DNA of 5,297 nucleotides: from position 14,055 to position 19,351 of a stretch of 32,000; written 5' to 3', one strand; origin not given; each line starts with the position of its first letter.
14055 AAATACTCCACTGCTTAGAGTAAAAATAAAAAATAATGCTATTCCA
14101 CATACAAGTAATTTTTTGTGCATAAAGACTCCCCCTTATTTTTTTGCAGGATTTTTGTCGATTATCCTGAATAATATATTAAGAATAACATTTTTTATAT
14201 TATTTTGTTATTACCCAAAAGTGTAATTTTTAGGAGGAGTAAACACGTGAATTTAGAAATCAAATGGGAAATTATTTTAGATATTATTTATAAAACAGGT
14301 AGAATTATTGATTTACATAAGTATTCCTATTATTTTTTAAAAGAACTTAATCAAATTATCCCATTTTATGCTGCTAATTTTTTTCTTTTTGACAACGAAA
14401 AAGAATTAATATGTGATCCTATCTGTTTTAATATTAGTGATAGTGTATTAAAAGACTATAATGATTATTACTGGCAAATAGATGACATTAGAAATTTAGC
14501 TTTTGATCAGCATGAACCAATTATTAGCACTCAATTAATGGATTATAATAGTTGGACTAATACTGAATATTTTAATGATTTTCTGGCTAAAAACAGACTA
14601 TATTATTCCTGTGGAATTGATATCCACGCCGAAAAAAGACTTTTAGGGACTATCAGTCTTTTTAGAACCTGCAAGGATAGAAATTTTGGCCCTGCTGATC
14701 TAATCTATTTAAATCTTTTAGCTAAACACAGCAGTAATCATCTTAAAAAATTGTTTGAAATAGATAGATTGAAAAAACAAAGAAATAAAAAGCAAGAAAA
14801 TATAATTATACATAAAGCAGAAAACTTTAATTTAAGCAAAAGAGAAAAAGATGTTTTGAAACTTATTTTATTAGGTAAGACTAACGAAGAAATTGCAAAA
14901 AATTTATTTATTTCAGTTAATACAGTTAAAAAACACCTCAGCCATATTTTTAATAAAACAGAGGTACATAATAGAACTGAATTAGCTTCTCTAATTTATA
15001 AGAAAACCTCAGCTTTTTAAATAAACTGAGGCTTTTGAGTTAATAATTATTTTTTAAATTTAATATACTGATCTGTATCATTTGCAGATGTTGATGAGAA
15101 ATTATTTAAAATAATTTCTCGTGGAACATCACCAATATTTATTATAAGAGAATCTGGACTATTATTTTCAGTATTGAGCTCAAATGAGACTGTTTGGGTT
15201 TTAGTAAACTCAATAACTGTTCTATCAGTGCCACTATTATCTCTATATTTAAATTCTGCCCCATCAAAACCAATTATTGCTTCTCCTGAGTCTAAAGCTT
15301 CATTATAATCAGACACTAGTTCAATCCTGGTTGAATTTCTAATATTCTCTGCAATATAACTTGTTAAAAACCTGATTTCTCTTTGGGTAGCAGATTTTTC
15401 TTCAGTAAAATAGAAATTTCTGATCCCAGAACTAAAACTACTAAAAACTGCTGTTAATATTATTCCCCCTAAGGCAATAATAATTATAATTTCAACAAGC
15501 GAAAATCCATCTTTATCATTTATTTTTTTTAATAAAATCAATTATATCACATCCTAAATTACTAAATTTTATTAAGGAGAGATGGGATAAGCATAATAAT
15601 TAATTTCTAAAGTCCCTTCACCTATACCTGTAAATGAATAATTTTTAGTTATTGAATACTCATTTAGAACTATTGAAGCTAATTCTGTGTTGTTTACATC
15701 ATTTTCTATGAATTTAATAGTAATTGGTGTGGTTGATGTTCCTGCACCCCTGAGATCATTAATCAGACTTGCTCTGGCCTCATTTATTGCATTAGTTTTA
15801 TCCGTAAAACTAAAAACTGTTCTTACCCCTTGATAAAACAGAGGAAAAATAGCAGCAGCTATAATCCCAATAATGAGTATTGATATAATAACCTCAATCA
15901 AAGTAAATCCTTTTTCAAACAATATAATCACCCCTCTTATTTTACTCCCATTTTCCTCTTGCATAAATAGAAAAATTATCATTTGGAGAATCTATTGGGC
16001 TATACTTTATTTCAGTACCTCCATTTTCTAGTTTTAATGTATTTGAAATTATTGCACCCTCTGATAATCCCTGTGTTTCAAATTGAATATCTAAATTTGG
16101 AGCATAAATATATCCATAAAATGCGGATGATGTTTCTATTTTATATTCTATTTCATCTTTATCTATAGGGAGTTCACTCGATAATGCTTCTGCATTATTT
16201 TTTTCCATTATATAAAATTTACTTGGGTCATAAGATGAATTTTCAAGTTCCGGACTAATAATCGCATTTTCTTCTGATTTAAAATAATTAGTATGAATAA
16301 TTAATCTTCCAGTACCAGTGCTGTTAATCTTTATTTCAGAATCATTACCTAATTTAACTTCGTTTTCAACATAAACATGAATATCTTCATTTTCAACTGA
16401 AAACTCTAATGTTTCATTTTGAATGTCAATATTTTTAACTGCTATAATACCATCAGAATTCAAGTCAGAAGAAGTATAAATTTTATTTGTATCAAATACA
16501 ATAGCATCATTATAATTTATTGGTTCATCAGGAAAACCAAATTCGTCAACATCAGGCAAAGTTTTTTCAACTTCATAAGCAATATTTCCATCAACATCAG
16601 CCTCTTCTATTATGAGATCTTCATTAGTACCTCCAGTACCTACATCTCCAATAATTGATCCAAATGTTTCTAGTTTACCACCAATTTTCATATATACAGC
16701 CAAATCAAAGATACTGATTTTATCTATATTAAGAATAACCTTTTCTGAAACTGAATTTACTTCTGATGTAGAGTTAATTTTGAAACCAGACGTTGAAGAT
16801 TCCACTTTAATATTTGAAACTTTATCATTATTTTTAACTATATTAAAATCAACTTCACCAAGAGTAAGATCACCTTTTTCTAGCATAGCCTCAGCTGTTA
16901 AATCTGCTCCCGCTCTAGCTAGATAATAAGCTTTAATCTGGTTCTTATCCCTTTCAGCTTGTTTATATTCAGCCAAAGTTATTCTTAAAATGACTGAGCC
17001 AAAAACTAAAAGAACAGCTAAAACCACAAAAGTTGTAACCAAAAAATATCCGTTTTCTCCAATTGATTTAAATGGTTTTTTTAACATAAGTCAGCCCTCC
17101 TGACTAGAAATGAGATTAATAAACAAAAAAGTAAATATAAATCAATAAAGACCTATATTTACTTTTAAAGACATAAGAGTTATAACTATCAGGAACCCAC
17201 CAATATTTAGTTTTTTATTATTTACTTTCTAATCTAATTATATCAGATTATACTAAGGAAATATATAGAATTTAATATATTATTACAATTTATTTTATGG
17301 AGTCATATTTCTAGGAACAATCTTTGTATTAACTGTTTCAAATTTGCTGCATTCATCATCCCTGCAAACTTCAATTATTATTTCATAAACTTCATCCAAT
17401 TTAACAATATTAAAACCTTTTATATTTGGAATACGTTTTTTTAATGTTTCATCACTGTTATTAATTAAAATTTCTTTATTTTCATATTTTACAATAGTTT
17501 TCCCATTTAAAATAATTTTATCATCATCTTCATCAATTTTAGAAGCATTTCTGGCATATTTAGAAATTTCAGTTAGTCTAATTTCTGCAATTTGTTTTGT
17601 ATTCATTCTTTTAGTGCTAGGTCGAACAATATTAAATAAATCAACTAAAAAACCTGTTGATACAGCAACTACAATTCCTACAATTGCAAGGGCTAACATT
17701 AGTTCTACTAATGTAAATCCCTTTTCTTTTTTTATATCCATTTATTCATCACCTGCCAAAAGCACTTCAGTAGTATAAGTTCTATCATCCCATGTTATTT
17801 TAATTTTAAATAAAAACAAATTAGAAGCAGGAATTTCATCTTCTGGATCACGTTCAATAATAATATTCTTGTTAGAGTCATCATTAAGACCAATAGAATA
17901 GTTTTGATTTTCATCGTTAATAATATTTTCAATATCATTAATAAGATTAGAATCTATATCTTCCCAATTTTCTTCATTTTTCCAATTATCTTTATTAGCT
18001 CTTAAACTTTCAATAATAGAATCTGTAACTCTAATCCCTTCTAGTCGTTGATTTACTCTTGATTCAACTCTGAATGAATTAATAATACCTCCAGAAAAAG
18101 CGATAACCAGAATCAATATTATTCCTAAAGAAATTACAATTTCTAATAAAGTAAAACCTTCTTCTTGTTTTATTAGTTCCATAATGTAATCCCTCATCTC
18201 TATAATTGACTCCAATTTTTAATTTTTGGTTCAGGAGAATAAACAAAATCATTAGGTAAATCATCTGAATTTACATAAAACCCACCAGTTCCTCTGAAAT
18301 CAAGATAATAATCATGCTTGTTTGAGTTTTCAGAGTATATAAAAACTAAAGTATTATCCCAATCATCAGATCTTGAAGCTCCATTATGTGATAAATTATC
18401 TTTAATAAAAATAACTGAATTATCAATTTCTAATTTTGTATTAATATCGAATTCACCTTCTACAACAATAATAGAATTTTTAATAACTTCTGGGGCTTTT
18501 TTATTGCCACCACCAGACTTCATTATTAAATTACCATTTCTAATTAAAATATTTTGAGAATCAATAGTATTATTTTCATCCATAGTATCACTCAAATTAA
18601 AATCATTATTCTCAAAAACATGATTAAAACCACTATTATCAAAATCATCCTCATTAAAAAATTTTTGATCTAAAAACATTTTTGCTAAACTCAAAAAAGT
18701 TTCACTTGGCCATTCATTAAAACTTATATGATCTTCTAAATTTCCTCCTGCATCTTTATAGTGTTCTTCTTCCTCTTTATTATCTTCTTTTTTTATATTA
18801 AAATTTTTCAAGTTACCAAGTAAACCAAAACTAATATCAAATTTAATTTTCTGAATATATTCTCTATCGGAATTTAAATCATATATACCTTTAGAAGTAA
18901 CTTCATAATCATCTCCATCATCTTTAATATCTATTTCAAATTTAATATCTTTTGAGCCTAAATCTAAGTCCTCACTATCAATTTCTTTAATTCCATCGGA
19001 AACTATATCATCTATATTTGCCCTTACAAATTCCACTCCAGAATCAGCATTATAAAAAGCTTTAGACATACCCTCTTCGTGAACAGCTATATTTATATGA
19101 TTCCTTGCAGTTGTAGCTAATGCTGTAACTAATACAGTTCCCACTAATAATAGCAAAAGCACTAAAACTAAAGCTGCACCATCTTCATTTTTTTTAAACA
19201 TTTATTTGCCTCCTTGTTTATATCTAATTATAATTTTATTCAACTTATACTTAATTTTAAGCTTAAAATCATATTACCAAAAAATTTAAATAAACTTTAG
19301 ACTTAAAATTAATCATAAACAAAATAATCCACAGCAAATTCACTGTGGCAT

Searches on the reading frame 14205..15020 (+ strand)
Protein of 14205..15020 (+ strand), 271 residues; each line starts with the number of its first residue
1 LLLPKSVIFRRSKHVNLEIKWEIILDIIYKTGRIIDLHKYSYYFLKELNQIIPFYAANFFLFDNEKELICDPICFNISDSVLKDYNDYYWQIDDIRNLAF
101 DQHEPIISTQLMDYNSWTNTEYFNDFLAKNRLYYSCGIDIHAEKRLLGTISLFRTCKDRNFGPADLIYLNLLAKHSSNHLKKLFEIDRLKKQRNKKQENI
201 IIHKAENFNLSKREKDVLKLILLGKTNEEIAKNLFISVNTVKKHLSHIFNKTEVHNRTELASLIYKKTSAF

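Call 6: search_protein_families(library=pfam, proteins=[window:14205-15020:+], max_evalue=0.01)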
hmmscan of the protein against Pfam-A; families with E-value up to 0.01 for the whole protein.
window:14205-15020:+ (271 aa): 4 families
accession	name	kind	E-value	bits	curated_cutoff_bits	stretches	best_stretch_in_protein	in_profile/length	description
PF00196.25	GerE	-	2.6e-19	69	23.5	1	209-263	2-56/57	Bacterial regulatory proteins, luxR family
PF08281.18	Sigma70_r4_2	-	1.3e-06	28.4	25.7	1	210-247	11-49/54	Sigma-70, region 4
PF04545.22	Sigma70_r4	-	0.0012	18.8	24.1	1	210-251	5-47/50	Sigma-70, region 4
PF14493.12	HTH_40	-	0.0092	16.7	27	0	218-253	6-41/89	Helix-turn-helix domain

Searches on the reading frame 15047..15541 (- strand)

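Call 6: search_protein_families(library=pfam, proteins=[window:15047-15541:-], max_evalue=0.01)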
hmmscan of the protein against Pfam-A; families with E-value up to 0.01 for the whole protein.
window:15047-15541:- (164 aa): 1 family
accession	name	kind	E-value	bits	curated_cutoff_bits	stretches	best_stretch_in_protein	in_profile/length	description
PF07963.17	N_methyl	-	2.9e-05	23.9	21.2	1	10-33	4-27/27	Prokaryotic N-terminal methylation motif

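Call 65: search_protein_families(library=ncbifam, proteins=[window:15047-15541:-], max_evalue=0.01)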
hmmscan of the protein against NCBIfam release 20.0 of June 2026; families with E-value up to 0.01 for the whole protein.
window:15047-15541:- (164 aa): 2 families
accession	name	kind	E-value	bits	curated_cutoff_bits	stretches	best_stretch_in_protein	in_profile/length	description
TIGR01708.2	typeII_sec_gspH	equivalog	0.0019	18.2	80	1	11-37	2-28/169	type II secretion system minor pseudopilin GspH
NF007848.0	PRK10557.1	equivalog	0.0028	17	120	1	8-68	8-68/192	prepilin peptidase-dependent protein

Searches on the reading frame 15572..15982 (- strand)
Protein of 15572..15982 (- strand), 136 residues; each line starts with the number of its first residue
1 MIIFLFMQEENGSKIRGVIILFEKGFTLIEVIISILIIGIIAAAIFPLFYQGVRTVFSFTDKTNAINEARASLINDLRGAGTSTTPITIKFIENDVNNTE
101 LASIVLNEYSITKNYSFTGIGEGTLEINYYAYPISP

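Call 6: search_protein_families(library=pfam, proteins=[window:15572-15982:-], max_evalue=0.01)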
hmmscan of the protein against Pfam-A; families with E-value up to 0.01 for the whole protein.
window:15572-15982:- (136 aa): 1 family
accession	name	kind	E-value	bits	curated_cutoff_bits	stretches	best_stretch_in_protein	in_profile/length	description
PF07963.17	N_methyl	-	2.2e-07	30.6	21.2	1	23-46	4-27/27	Prokaryotic N-terminal methylation motif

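Call 65: search_protein_families(library=ncbifam, proteins=[window:15572-15982:-], max_evalue=0.01)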
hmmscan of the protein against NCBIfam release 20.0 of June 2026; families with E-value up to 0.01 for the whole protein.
window:15572-15982:- (136 aa): 12 families
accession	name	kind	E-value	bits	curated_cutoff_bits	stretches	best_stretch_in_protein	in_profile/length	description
TIGR02532.1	IV_pilin_GFxxxE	domain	2.8e-07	30.1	16.3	1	24-45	2-23/24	prepilin-type N-terminal cleavage/methylation domain-containing protein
TIGR01710.1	typeII_sec_gspG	equivalog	0.00017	21.6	88.85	1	24-49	1-26/134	type II secretion system major pseudopilin GspG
NF041002.1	pilin_ComGF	equivalog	0.00021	21.5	80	1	23-55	1-33/139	competence type IV pilus minor pilin ComGF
NF038303.1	EPS_HpsB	equivalog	0.00021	21.3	150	1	23-92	2-69/211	hormogonium polysaccharide secretion pseudopilin HpsB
NF041013.1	T4P_ComGE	equivalog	0.0004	20.4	49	1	24-51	4-31/83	competence type IV pilus minor pilin ComGE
TIGR01708.2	typeII_sec_gspH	equivalog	0.00059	19.9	80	1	23-46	1-24/169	type II secretion system minor pseudopilin GspH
NF007862.0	PRK10574.1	equivalog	0.00093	19.3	138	1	23-66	4-46/145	prepilin peptidase-dependent pilin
NF041775.1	typeIV_PilA_Myxo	equivalog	0.0019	18.2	400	1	23-51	10-38/214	type IV pilin protein PilA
TIGR01707.1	gspI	equivalog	0.0025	18.3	44.35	1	25-69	1-45/101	type II secretion system minor pseudopilin GspI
NF040999.1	pilin_ComGC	equivalog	0.003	17.7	75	1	23-47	1-25/84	competence type IV pilus major pilin ComGC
TIGR02599.1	TIGR02599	subfamily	0.0058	15.9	256.5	1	25-73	1-49/361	Verru_Chthon cassette protein C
TIGR02523.1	type_IV_pilV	equivalog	0.0066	16.9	52.2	0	24-55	2-33/139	type IV pilus modification protein PilV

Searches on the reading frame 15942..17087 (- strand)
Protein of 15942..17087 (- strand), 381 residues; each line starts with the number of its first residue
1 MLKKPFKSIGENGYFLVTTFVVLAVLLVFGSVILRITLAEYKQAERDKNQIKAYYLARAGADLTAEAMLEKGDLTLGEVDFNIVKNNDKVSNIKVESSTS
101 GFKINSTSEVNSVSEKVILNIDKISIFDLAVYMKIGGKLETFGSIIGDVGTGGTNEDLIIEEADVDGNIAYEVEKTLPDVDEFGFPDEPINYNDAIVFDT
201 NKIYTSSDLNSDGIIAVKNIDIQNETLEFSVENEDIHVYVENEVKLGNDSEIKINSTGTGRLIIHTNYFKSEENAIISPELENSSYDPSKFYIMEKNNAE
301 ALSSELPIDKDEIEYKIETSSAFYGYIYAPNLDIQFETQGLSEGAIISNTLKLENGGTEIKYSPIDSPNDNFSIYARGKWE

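Call 6: search_protein_families(library=pfam, proteins=[window:15942-17087:-], max_evalue=0.01)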
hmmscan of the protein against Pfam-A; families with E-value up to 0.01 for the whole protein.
window:15942-17087:- (381 aa): 2 families
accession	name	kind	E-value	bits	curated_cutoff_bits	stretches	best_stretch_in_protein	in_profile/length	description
PF23981.1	DUF7305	-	4e-11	43.6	27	1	167-363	16-179/185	Domain of unknown function (DUF7305)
PF20597.4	pAdhesive_15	-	0.0033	17.8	23.8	1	317-358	213-252/254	Putative Ice-binding-like adhesive domain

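Call 65: search_protein_families(library=ncbifam, proteins=[window:15942-17087:-], max_evalue=0.01)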
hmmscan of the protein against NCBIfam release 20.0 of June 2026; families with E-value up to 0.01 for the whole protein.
window:15942-17087:- (381 aa): 1 family
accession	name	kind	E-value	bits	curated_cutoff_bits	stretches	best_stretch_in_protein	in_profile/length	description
NF041013.1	T4P_ComGE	equivalog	0.0049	16.9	49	0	12-89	4-75/83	competence type IV pilus minor pilin ComGE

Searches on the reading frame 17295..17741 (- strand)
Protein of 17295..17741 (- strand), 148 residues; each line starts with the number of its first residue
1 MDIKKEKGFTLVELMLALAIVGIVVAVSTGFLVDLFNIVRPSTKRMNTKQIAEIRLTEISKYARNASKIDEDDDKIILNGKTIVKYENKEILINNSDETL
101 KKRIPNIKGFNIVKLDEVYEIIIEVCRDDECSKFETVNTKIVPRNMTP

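Call 6: search_protein_families(library=pfam, proteins=[window:17295-17741:-], max_evalue=0.01)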
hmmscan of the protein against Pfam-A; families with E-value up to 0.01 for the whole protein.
window:17295-17741:- (148 aa): 1 family
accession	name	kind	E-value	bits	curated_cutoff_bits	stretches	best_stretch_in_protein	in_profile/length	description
PF07963.17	N_methyl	-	3.6e-09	36.3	21.2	1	4-27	2-25/27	Prokaryotic N-terminal methylation motif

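Call 65: search_protein_families(library=ncbifam, proteins=[window:17295-17741:-], max_evalue=0.01)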
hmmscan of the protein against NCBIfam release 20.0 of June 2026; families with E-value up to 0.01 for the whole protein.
window:17295-17741:- (148 aa): 16 families
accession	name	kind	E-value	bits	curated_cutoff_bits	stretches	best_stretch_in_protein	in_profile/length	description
TIGR02532.1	IV_pilin_GFxxxE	domain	3.5e-07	29.8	16.3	1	7-27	2-22/24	prepilin-type N-terminal cleavage/methylation domain-containing protein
NF041002.1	pilin_ComGF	equivalog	1.2e-05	25.6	80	1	6-113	1-104/139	competence type IV pilus minor pilin ComGF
NF007848.0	PRK10557.1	equivalog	2.4e-05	23.8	120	1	4-66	8-70/192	prepilin peptidase-dependent protein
NF041775.1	typeIV_PilA_Myxo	equivalog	0.00023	21.2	400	1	5-50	9-54/214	type IV pilin protein PilA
NF038304.1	EPS_HpsC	equivalog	0.00033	20.3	200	1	4-50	18-64/318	hormogonium polysaccharide secretion pseudopilin HpsC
NF041013.1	T4P_ComGE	equivalog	0.00037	20.5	49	1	4-88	1-81/83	competence type IV pilus minor pilin ComGE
NF007862.0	PRK10574.1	equivalog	0.00038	20.6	138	1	4-28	2-26/145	prepilin peptidase-dependent pilin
NF037962.1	arsenic_eff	subfamily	0.00045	19.7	100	1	13-136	94-208/287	arsenic efflux protein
TIGR01708.2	typeII_sec_gspH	equivalog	0.00047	20.2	80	1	6-27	1-22/169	type II secretion system minor pseudopilin GspH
TIGR02599.1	TIGR02599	subfamily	0.00073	18.9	256.5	1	8-60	1-53/361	Verru_Chthon cassette protein C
TIGR01707.1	gspI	equivalog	0.00089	19.7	44.35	1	8-59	1-52/101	type II secretion system minor pseudopilin GspI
NF040982.1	ComGD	equivalog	0.0037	17.7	70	1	6-104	1-93/139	competence type IV pilus minor pilin ComGD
NF007660.0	PRK10332.1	equivalog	0.0038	17.7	86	1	3-39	5-41/107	prepilin-type N-terminal cleavage/methylation domain-containing protein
NF007800.0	PRK10506.1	equivalog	0.0038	17.1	158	1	3-26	5-28/163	prepilin peptidase-dependent protein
TIGR02596.1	TIGR02596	subfamily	0.004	17.3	70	1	9-35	1-27/196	Verru_Chthon cassette protein D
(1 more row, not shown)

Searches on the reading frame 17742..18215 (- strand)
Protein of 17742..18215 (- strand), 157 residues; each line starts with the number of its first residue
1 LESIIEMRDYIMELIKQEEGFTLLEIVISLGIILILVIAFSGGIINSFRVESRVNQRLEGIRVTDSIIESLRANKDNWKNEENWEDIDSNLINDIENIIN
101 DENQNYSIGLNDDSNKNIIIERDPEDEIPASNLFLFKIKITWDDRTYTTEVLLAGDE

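Call 6: search_protein_families(library=pfam, proteins=[window:17742-18215:-], max_evalue=0.01)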
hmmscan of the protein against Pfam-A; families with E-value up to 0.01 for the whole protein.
window:17742-18215:- (157 aa): 1 family
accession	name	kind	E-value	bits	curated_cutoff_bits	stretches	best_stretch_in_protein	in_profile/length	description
PF07963.17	N_methyl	-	0.00012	21.9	21.2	1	16-39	2-25/27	Prokaryotic N-terminal methylation motif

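Call 65: search_protein_families(library=ncbifam, proteins=[window:17742-18215:-], max_evalue=0.01)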
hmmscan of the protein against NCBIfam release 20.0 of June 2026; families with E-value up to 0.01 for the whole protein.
window:17742-18215:- (157 aa): 6 families
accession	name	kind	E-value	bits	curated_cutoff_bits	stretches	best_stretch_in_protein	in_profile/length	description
NF041013.1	T4P_ComGE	equivalog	3e-05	24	49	1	17-74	2-59/83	competence type IV pilus minor pilin ComGE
TIGR02523.1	type_IV_pilV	equivalog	0.0014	19.1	52.2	1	19-81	2-64/139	type IV pilus modification protein PilV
NF033634.1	SLATT_1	domain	0.0025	17.8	41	0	29-106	56-128/132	SLATT domain-containing protein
NF007800.0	PRK10506.1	equivalog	0.0034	17.2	158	1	14-82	4-67/163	prepilin peptidase-dependent protein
NF041002.1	pilin_ComGF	equivalog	0.0072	16.5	80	1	18-55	1-38/139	competence type IV pilus minor pilin ComGF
TIGR02532.1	IV_pilin_GFxxxE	domain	0.0087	15.9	16.3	0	20-38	3-21/24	prepilin-type N-terminal cleavage/methylation domain-containing protein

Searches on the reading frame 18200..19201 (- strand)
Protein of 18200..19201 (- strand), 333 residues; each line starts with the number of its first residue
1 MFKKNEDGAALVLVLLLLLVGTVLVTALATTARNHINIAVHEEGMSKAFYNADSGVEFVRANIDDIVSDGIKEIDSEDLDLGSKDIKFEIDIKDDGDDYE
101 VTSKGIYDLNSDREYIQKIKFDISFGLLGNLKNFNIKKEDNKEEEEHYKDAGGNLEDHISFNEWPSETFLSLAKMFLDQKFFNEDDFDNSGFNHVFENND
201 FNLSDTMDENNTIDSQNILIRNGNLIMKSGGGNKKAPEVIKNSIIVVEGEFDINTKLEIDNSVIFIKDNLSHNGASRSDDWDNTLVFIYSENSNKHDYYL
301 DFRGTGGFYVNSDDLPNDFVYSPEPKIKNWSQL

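Call 6: search_protein_families(library=pfam, proteins=[window:18200-19201:-], max_evalue=0.01)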
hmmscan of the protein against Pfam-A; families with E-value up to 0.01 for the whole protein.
window:18200-19201:- (333 aa): 1 family
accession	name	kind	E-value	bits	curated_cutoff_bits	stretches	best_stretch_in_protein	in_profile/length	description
PF14341.11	PilX_N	-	0.00088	19.6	25.5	1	8-57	2-51/51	PilX N-terminal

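Call 65: search_protein_families(library=ncbifam, proteins=[window:18200-19201:-], max_evalue=0.01)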
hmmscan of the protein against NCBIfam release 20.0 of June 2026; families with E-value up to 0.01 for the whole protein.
window:18200-19201:- (333 aa): 1 family
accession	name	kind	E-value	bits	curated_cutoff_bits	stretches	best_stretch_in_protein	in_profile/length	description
NF037980.1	T2SS_GspK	equivalog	0.0041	16.7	130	1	7-65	2-60/307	type II secretion system minor pseudopilin GspK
